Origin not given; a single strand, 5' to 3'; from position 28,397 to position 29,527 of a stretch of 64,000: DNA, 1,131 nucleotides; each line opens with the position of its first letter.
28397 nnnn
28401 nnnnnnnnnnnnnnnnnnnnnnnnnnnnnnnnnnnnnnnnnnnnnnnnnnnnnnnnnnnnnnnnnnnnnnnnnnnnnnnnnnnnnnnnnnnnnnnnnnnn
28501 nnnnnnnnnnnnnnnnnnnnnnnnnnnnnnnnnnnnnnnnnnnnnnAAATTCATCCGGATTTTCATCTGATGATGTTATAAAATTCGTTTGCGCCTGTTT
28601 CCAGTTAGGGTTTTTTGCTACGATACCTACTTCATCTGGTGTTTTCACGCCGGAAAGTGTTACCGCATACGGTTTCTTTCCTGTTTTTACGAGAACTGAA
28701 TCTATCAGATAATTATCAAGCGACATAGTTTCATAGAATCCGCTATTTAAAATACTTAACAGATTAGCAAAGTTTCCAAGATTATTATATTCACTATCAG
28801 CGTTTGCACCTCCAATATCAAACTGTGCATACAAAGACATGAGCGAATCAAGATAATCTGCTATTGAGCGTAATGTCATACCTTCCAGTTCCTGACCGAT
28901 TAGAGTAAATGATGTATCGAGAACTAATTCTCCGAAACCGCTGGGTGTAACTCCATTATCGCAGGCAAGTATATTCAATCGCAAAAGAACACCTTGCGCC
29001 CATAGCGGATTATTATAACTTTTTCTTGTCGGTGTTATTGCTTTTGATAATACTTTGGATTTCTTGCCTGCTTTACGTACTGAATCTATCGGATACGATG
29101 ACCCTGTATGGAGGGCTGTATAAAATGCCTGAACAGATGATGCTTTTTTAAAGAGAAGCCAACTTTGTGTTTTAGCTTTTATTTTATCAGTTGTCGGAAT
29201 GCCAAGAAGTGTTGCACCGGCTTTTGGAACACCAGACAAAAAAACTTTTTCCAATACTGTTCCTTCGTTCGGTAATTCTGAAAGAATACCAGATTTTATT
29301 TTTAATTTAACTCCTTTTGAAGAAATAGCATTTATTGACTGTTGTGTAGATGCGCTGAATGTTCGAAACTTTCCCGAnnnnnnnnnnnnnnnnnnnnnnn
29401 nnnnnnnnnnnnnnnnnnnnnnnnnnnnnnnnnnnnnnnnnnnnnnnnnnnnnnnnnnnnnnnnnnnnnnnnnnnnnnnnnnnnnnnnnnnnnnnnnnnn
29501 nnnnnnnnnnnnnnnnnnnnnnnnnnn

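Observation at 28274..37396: Five giant T9SS cargo proteins with unrelated heads share an unrecognised ~260-aa Lys-rich module just before the CTD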

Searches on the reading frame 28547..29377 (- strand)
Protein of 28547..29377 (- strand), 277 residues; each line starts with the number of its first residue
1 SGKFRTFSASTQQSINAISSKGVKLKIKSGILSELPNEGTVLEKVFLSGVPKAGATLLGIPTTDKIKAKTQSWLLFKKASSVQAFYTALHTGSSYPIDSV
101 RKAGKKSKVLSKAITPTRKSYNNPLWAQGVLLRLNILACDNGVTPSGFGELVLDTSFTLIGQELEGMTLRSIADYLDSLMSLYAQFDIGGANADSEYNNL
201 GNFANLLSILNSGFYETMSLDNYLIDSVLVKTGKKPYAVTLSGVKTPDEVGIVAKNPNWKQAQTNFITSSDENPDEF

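Call 12: search_protein_families(library=pfam, proteins=[window:28547-29377:-], max_evalue=10)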
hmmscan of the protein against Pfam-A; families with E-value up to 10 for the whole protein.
window:28547-29377:- (277 aa): 0 families

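Call 13: search_protein_families(library=ncbifam, proteins=[window:28547-29377:-], max_evalue=10)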
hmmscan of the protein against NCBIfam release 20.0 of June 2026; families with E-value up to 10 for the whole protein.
window:28547-29377:- (277 aa): 0 families

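Call 28: predict_structure(alignment_id=A2)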
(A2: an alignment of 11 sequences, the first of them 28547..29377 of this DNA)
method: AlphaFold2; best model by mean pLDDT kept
length: 277 residues; sequences in the alignment: 11
mean_pLDDT: 65.4   pTM: 0.73
mean pLDDT of the five models: 65.4, 63.0, 58.7, 52.4, 43.2
residues with pLDDT >= 90: 19; 70-90: 93; 50-70: 115; < 50: 50
segments of 3 or more residues with pLDDT < 50: 17-19, 87-94, 98-109, 222-226, 262-277
pLDDT, mean of each block of 10 residues (from residue 1): 73 50 61 61 58 69 68 65 52 47 46 56 72 81 80 89 89 83 65 72 86 75 49 53 82 76 34 30
secondary structure, 60 per line:
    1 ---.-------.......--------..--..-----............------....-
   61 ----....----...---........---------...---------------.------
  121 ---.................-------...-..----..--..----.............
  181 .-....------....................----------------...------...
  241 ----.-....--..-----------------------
elements in order: H12-18 H38-49 E56-59 H65-68 E73-75 H79-86 H124-140 H169-181 H183-186 H193-212 E229-231 E238-240 H247-250

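Call 30: search_protein_representatives(alignment_id=A2)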
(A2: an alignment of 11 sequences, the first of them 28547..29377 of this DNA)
Query: 11 sequences, 272 profile positions. Proteins with E-value up to 0.001 (for the whole library): 627; up to 1e-10: 321; up to 1e-30: 109. The best 150 are listed.
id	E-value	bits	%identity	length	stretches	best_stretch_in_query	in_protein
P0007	3.0e-106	371.2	-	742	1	1-272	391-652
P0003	3.2e-103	361.3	-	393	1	2-272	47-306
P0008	1.5e-99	349.3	-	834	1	2-272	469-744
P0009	8.6e-97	340.2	-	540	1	3-272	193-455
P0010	6.2e-96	337.4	-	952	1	3-272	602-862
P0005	5.4e-95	334.3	-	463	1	2-272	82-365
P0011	7.6e-95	333.8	-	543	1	2-264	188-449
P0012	2.0e-94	332.4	-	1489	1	1-271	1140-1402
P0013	3.4e-93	328.4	-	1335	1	3-269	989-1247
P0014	6.2e-90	317.7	-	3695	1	2-272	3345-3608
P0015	4.6e-87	308.3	-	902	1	2-270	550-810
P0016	1.6e-86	306.6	-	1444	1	3-256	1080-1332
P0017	9.2e-86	304.0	-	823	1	3-264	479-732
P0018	2.8e-84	299.2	-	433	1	3-270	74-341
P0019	1.3e-82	293.6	-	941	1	2-272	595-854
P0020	3.3e-82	292.4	-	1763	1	1-272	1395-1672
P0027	8.0e-79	281.3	-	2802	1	2-272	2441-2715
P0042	1.2e-74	267.6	-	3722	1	2-272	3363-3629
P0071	5.7e-65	235.9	-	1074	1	1-272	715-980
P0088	1.5e-52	195.1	-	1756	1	2-272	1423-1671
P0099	1.5e-41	159.0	-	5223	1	1-250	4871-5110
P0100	1.7e-41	158.8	-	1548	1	3-264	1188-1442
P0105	1.6e-35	139.2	-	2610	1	2-272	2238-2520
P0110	6.8e-32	127.4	-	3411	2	2-272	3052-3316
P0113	2.3e-31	125.7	-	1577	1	3-254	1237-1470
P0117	2.1e-28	115.9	-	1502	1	3-259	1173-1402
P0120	3.8e-26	108.5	-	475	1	2-262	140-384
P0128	4.7e-23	98.4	-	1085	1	1-271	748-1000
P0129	1.8e-22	96.5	-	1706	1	2-245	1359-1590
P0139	3.3e-21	92.3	-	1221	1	2-248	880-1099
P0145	5.7e-20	88.3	-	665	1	2-253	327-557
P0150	1.4e-19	87.0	-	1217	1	2-254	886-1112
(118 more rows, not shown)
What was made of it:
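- The family has 627 representatives at E<=1e-3 and 109 at E<=1e-30 (call 30).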

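Call 32: fold_search(model_id=the predicted structure, library=pdb)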
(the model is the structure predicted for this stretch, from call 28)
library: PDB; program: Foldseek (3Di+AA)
matches with E <= 10: 6; with E <= 0.001: 0
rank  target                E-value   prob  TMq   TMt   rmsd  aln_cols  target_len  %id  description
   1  7f9o_Q                4.6e+00  0.01  0.10  0.05  21.7       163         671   15  PSI-NDH supercomplex of Barley (released 2021-12-22)
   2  9kme_D                6.5e+00  0.03  0.14  0.17  10.5        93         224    9  Crystal structure of soluble bacteriorhodopsin NeuroBR_A (released 2025-06-04)
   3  5u6n_A                7.3e+00  0.01  0.10  0.07  13.3       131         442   12  Crystal structure of UDP-glucosyltransferase, UGT74F2 (T15S), with UDP and salicylic acid (released 2017-05-03)
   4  9kme_C                8.7e+00  0.02  0.14  0.16  10.6        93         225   10  Crystal structure of soluble bacteriorhodopsin NeuroBR_A (released 2025-06-04)
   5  8fyc_C                8.7e+00  0.01  0.14  0.13  14.0       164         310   11  Cryo-EM structure of Cas1:Cas2-DEDDh:half-site integration complex linear CRISPR repeat conformation (released 2023-05-03)
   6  4hyx_B                9.2e+00  0.01  0.12  0.14  11.4        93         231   13  Crystal Structure Analysis of the Bacteriorhodopsin in Facial Amphiphile-4 DMPC Bicelle (released 2013-03-20)
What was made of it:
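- Tried and rejected: The first AlphaFold run, with 11 sequences, gave pLDDT 65 and meaningless Foldseek hits (calls 28 and 32).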

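Call 38: find_related_loci(query=A2, collection=genome_contigs, flank=6000)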
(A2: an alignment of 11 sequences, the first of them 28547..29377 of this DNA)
Query A2 (277 aa) in genome_contigs; peptide patterns used: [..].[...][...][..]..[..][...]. (x = any residue, [..] = any of these).
7 stretches matched a pattern; 3 encode a relative of the query (tblastn E <= 1e-3); 3 distinct loci.
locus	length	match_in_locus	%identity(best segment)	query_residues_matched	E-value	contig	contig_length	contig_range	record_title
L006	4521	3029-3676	33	4-233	5e-32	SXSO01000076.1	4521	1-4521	MAG: Bacteroidota bacterium isolate F1-140-MAGs086 F1-140__c278652, whole genome shotgun sequence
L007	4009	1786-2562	30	3-277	6e-27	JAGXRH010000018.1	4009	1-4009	MAG: Ignavibacteriales bacterium isolate CROMO_A_84 c_000000001535, whole genome shotgun sequence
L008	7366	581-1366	33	4-277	7e-28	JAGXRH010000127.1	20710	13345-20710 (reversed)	MAG: Ignavibacteriales bacterium isolate CROMO_A_84 c_000000564225, whole genome shotgun sequence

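Call 40: list_cluster_members(proteins=[P0010, P0012, P0014, P0020, P0027, P0042, P0099, P0105, P0110, P0150])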
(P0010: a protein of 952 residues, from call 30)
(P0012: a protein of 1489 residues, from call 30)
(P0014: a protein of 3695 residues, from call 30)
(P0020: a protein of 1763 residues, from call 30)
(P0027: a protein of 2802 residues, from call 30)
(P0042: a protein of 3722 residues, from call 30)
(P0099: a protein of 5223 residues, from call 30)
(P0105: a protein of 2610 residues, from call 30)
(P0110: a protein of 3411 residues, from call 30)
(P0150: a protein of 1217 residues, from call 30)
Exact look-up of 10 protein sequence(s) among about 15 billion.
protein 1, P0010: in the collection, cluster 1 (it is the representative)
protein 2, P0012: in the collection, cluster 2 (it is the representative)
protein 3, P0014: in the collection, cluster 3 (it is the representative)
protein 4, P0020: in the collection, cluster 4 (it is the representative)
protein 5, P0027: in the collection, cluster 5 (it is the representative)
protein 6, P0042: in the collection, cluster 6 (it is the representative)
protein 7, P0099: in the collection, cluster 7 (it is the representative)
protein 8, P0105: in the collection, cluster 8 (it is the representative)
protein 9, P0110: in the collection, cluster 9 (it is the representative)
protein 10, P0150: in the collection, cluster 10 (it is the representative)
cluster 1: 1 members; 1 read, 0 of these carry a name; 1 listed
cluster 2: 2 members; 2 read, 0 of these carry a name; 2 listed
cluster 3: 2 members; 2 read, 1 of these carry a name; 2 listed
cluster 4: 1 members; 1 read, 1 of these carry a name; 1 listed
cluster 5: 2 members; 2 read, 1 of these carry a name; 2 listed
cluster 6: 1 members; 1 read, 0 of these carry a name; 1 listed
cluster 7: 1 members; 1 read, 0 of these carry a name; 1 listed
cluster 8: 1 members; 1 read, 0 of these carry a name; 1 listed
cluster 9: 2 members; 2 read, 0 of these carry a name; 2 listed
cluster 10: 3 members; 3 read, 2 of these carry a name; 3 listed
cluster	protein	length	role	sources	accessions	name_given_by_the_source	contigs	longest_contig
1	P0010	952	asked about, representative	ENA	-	-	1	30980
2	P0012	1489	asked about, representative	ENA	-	-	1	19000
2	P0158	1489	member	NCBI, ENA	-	-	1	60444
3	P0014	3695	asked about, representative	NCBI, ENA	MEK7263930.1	MAG: FG-GAP-like repeat-containing protein [Bacteroidota bacterium]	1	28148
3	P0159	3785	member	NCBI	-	-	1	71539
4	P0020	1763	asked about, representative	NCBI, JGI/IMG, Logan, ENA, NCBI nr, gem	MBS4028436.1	MAG: VCBS repeat-containing protein [Ignavibacteriales bacterium] | VCBS repeat-containing protein [Ignavibacteriales bacterium]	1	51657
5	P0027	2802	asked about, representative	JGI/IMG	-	hypothetical protein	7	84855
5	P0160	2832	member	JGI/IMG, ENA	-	-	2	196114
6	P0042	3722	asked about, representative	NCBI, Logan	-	-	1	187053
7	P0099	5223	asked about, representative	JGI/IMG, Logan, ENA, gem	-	-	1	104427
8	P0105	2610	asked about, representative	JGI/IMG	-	-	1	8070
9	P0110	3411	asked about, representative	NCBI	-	-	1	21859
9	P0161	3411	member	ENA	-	-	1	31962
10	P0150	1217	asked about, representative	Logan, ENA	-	-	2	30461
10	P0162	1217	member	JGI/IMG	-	phosphatidylserine/phosphatidylglycerophosphate/cardiolipin synthase-like ...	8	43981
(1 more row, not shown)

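Call 49: search_protein_families(library=pfam, alignment_id=A4, max_evalue=0.00001)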
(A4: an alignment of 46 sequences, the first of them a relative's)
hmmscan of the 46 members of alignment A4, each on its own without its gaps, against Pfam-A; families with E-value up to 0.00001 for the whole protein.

A. member 1, P0009 (540 aa): 2 families
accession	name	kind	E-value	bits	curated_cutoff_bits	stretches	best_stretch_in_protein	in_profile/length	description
PF07995.17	GSDH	-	3.5e-27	96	25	1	2-182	147-323/332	Glucose / Sorbosone dehydrogenase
PF18962.6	Por_Secre_tail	-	2.5e-12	47.4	27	1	461-537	2-74/75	Secretion system C-terminal sorting domain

B. families by the number of members that match (of 46 scanned): 59 families (the first 25 are shown)
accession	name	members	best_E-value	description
PF18962.6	Por_Secre_tail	45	1.2e-12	Secretion system C-terminal sorting domain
PF17210.9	SdrD_B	15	2.5e-97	SdrD B-like domain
PF13620.12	CarboxypepD_reg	13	8.6e-45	Carboxypeptidase regulatory-like domain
PF17802.7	SpaA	10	1.9e-33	Prealbumin-like fold domain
PF13715.12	CarbopepD_reg_2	8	2.1e-17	CarboxypepD_reg-like domain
PF22073.2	Cep192_D4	7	3.7e-82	Cep192 domain 4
PF18998.6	Flg_new_2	7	7e-71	Divergent InlB B-repeat domain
PF22544.2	HYDIN_VesB_CFA65-like_Ig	6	5.9e-102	HYDIN/CFA65/VesB-like, Ig-like domain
PF15780.11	ASH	6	2.5e-94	Abnormal spindle-like microcephaly-assoc'd, ASPM-SPD-2-Hydin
PF13517.12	FG-GAP_3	6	1.5e-80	FG-GAP-like repeat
PF07610.17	DUF1573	6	3e-50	Protein of unknown function (DUF1573)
PF24507.1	Ig_CFAP65_4th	6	1e-48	CFAP65, fourth Ig-like domain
PF22067.2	Cep192_D3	5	3.9e-32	Cep192 domain 3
PF12371.14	TMEM131_like_N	4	1.5e-46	Transmembrane protein 131-like N-terminal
PF15902.12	Sortilin-Vps10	4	3.8e-31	Sortilin, neurotensin receptor 3,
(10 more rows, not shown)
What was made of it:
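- Forty-six members carry 59 head families, and 45 of 46 have Por_Secre_tail (call 49). A fixed position beside the CTD is atypical for a catalytic domain, and some heads are already enzyme-like (GSDH, PLD-like; calls 40 and 49).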

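Call 60: find_related_loci(query=A2, collection=metagenome_contigs, flank=8000)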
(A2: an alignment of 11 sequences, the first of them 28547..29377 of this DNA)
Query A2 (277 aa) in metagenome_contigs; peptide patterns used: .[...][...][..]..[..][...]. (x = any residue, [..] = any of these).
94 stretches matched a pattern; 12 encode a relative of the query (tblastn E <= 1e-3); 12 distinct loci.
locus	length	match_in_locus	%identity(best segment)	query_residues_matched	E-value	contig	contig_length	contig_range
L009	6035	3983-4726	44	4-271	4e-65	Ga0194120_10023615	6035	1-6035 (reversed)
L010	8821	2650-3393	44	4-271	4e-65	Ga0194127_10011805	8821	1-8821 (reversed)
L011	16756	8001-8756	44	4-275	2e-64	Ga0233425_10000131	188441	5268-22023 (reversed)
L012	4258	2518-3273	44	3-261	5e-58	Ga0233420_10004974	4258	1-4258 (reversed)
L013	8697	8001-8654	44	3-227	1e-52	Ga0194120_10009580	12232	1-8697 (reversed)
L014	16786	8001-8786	33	4-277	5e-27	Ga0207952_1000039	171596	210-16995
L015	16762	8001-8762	39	4-255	1e-44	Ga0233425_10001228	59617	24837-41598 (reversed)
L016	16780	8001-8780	32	4-277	1e-26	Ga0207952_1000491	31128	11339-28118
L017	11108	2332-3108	30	3-277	4e-26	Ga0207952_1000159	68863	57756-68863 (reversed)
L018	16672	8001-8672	33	1-233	2e-23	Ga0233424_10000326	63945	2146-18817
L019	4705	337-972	30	3-222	2e-18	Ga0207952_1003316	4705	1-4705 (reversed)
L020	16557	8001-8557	24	5-222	2e-5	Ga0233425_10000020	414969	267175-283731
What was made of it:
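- Tried and rejected: With A2 it gave only 3 genome loci and 12 metagenome loci because of the pattern step (calls 38 and 60).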

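Call 61: find_related_loci(query=A2, collection=viral_contigs, flank=5000)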
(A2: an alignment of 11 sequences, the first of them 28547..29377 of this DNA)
Query A2 (277 aa) in viral_contigs; peptide patterns used: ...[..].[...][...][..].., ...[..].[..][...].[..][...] (x = any residue, [..] = any of these).
138 stretches matched a pattern, but none encodes a relative of the query by tblastn (E <= 1e-3).
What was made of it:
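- Closest known: Tupanvirus deep ocean 'Ig family protein' A0A6N1NZ86. Different: No relative was found in IMG/VR viral contigs (call 61).
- Tried and rejected: A viral origin is unsupported: there was no hit in IMG/VR (call 61).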

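Call 69: list_cluster_members(proteins=[P0071, P0088, P0100, P0113, P0117, P0120, P0128, P0129, P0139, P0145])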
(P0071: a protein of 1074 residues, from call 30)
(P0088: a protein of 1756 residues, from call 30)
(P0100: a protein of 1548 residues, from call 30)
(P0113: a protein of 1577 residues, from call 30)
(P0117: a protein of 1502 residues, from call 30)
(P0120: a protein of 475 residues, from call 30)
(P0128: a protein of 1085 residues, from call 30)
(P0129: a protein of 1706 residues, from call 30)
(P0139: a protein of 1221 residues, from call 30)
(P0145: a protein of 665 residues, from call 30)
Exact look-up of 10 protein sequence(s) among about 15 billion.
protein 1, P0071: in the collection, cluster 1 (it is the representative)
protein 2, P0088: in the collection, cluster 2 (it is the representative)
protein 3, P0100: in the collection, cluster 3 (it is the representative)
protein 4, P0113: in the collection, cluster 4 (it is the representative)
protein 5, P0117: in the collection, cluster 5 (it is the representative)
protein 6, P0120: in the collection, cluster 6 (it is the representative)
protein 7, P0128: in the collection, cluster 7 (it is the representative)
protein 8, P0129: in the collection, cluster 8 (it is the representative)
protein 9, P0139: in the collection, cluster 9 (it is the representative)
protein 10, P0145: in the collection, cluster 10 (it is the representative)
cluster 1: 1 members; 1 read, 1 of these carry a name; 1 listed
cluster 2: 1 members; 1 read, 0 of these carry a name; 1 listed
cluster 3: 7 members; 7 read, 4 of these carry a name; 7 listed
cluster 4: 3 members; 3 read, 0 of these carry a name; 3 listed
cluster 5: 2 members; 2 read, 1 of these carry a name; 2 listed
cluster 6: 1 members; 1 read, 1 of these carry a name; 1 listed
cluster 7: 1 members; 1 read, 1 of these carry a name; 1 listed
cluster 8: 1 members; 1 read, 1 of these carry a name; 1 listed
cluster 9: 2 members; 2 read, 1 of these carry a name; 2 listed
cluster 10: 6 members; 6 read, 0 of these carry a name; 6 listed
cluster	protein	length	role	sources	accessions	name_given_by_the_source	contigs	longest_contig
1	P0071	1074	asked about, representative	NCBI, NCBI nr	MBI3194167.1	MAG: T9SS type A sorting domain-containing protein [Ignavibacteriae bacterium] | T9SS type A sorting domain-containing protein [Ignavibacteriota bacterium]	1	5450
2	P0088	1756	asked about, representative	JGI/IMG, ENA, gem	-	-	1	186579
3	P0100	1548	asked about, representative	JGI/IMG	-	hypothetical protein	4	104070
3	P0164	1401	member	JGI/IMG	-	hypothetical protein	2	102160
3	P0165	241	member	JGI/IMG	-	hypothetical protein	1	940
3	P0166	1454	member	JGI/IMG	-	hypothetical protein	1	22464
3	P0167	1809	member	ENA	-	-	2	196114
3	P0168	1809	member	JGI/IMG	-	-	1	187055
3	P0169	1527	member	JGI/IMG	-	-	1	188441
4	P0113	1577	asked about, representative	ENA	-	-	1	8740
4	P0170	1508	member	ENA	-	-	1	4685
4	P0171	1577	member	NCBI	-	-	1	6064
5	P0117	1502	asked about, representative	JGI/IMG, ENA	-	-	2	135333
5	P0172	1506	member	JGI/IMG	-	hypothetical protein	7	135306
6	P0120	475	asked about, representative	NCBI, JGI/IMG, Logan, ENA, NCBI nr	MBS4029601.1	MAG: T9SS type A sorting domain-containing protein [Ignavibacteriales bacterium] | T9SS type A sorting domain-containing protein [Ignavibacteriales bacterium]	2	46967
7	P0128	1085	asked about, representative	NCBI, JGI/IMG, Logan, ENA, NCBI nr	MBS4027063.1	MAG: VCBS repeat-containing protein [Ignavibacteriales bacterium] | VCBS repeat-containing protein [Ignavibacteriales bacterium]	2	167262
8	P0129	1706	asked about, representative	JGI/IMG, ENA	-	hypothetical protein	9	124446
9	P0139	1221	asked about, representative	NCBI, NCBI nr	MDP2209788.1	MAG: SdrD B-like domain-containing protein [Bacteroidota bacterium] | SdrD B-like domain-containing protein [Bacteroidota bacterium]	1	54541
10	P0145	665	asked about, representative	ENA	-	-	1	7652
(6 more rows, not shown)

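Call 81: search_protein_families(library=pfam, proteins=[L018:5577-7727:+, L018:7749-9071:+], max_evalue=0.01)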
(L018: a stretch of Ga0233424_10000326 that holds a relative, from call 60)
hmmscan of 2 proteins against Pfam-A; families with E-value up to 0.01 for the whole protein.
L018:5577-7727:+ (716 aa): 0 families

L018:7749-9071:+ (440 aa): 2 families
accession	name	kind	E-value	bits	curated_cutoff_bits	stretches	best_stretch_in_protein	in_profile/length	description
PF18962.6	Por_Secre_tail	-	2.6e-10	40.9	27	1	354-418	2-62/75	Secretion system C-terminal sorting domain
PF13585.12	CHU_C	-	0.00098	19.6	27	1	370-422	25-74/86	CHU_C Type IX secretion signal domain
